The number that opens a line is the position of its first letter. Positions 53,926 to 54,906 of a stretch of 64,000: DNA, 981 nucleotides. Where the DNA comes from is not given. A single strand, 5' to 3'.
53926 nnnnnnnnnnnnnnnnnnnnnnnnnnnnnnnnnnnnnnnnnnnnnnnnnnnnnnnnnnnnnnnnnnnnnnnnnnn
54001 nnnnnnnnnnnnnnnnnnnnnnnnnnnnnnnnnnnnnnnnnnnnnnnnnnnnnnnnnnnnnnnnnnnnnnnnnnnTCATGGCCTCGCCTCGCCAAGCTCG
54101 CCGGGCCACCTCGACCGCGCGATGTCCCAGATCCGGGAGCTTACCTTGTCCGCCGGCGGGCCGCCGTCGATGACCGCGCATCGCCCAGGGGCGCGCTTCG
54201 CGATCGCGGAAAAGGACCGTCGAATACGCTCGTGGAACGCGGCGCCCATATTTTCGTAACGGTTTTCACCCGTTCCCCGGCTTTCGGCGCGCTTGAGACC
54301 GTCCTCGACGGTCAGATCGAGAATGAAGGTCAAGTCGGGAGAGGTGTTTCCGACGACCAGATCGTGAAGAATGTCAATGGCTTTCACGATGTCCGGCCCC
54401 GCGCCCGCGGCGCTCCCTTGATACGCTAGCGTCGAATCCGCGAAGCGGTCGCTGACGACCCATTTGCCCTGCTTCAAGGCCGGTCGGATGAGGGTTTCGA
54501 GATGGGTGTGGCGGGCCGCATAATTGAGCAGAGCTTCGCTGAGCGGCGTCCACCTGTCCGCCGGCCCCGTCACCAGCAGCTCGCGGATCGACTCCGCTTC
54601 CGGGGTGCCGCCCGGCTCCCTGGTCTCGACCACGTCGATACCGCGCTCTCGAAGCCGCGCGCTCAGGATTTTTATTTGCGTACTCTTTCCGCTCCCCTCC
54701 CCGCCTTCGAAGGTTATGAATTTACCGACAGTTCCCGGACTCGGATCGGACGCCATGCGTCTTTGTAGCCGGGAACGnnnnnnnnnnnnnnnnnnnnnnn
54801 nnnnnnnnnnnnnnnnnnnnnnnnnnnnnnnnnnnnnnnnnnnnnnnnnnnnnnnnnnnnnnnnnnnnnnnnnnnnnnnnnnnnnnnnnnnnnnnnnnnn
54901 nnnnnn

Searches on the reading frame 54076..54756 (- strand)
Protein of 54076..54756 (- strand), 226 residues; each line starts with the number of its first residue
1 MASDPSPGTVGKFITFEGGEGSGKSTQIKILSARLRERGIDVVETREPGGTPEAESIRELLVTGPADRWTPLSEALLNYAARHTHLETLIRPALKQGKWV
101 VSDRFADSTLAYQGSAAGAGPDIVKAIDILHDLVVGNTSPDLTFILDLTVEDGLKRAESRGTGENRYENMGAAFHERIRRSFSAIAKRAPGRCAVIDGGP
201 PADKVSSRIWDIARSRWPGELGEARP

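Call 6: search_protein_families(library=pfam, proteins=[window:54076-54756:-], max_evalue=0.01)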
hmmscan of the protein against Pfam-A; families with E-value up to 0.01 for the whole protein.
window:54076-54756:- (226 aa): 2 families
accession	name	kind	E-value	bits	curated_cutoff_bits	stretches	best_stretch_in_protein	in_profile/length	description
PF02223.23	Thymidylate_kin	-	2.2e-44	151.8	27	1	16-209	1-185/185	Thymidylate kinase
PF13521.12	AAA_28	-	4.7e-05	24.1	27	1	14-175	2-143/164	AAA domain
